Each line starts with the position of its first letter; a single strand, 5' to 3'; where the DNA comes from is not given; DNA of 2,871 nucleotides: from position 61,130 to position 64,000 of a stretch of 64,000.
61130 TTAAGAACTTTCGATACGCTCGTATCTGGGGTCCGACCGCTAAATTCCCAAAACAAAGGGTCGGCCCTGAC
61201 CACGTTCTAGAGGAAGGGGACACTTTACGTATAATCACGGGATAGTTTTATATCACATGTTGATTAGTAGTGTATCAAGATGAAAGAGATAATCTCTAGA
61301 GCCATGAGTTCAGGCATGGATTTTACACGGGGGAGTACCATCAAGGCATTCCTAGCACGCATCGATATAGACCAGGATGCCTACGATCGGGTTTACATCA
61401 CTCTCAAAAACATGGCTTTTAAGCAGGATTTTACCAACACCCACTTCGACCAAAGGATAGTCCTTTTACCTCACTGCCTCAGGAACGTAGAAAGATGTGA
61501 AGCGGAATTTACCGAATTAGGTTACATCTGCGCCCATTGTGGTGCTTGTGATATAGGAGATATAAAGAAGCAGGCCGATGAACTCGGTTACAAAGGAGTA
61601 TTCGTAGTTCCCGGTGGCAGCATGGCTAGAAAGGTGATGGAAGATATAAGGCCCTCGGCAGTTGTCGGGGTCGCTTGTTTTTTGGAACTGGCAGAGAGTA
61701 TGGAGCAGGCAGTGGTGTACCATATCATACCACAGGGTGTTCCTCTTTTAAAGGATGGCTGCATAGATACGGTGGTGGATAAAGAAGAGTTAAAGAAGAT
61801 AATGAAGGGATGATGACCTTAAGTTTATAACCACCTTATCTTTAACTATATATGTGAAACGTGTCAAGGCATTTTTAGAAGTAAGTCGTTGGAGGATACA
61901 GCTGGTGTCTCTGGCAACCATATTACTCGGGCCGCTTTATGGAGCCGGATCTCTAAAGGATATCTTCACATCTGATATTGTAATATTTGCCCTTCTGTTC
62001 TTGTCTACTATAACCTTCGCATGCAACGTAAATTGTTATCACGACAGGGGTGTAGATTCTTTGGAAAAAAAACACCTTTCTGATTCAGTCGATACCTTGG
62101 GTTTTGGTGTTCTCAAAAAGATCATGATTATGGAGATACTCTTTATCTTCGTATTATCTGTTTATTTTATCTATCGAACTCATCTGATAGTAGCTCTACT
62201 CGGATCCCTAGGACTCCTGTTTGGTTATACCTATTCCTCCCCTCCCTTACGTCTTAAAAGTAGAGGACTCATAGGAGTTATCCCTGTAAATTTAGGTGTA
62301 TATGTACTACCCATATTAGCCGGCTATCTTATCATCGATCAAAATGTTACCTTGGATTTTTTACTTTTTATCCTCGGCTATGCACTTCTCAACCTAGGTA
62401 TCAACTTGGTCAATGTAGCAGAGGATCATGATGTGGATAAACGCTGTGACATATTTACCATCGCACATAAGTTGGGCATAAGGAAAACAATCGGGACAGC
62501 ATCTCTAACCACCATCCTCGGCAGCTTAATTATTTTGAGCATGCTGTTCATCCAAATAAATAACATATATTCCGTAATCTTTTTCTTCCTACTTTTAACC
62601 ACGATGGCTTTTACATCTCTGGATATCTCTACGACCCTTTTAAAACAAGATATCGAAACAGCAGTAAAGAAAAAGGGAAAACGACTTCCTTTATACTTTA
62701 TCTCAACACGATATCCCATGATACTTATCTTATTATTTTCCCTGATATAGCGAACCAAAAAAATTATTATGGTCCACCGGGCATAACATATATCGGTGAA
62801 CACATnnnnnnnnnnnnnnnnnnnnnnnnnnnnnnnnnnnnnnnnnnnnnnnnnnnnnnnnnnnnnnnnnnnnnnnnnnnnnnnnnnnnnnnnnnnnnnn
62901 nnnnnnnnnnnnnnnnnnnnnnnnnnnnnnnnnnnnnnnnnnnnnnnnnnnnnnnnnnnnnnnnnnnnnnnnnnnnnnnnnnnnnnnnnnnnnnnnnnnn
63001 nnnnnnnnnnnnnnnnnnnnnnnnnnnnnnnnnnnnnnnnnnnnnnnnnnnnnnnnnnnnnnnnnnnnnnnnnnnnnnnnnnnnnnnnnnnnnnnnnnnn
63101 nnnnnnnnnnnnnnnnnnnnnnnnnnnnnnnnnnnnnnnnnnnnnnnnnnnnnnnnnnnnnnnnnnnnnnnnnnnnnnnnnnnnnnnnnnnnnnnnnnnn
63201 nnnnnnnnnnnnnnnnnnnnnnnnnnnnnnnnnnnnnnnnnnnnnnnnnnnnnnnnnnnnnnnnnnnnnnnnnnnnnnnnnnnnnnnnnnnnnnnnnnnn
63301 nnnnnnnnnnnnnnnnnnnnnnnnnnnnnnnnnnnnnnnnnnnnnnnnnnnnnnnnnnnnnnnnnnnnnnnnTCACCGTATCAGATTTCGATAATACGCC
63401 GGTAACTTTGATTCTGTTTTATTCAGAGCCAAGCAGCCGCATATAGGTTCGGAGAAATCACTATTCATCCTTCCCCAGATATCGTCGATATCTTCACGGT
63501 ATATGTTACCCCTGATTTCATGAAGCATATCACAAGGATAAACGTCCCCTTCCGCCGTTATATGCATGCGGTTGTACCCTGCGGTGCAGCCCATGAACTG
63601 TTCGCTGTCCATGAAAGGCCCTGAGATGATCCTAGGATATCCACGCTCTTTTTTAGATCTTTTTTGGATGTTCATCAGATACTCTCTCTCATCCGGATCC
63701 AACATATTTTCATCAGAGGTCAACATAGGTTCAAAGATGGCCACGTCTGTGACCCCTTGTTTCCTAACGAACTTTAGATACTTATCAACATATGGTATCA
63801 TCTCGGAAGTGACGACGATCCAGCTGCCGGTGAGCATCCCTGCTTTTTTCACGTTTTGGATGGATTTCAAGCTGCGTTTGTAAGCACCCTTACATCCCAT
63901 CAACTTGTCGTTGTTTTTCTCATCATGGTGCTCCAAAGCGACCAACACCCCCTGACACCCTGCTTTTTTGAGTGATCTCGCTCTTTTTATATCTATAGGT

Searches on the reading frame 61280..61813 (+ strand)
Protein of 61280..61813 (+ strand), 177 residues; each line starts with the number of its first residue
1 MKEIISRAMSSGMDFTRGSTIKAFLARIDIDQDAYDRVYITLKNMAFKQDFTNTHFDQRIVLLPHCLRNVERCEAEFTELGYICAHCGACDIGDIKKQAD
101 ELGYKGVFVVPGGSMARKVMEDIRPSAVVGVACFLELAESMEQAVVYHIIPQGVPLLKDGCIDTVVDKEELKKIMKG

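Call 28: search_protein_families(library=pfam, proteins=[window:61280-61813:+], max_evalue=0.00001)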
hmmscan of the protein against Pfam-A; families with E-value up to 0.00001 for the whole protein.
window:61280-61813:+ (177 aa): 1 family
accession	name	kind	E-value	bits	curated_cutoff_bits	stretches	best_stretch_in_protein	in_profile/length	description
PF01976.22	DUF116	-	6.7e-46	156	25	1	21-175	3-155/155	Protein of unknown function DUF116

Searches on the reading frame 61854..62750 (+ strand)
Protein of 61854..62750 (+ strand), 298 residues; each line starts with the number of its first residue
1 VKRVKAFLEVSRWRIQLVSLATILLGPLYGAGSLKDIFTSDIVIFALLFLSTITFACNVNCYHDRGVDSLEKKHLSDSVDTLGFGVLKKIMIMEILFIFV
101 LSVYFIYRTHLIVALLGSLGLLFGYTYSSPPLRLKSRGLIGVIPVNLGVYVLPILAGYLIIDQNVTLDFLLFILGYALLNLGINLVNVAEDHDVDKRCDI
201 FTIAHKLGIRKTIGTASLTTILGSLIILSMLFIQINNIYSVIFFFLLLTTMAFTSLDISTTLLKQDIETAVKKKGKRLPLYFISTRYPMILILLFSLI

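Call 28: search_protein_families(library=pfam, proteins=[window:61854-62750:+], max_evalue=0.00001)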
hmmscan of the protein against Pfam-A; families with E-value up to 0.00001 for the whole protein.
window:61854-62750:+ (298 aa): 1 family
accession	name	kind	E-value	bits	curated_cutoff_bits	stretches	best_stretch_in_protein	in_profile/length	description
PF01040.23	UbiA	-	1.6e-16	60.8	34.2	1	20-254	2-228/250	UbiA prenyltransferase family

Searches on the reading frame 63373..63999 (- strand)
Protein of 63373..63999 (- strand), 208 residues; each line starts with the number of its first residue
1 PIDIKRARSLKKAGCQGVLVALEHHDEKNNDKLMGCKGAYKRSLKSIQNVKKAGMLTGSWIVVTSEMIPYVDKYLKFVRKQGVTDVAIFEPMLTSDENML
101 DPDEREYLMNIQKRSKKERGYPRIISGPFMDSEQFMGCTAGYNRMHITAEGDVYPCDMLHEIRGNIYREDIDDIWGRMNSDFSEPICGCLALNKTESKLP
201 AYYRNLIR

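Call 28: search_protein_families(library=pfam, proteins=[window:63373-63999:-], max_evalue=0.00001)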
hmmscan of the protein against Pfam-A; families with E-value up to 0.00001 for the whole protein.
window:63373-63999:- (208 aa): 1 family
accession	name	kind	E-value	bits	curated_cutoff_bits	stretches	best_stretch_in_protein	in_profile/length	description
PF13186.11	SPASM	-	5.9e-08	33.3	21.5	1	138-176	1-44/67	Iron-sulfur cluster-binding domain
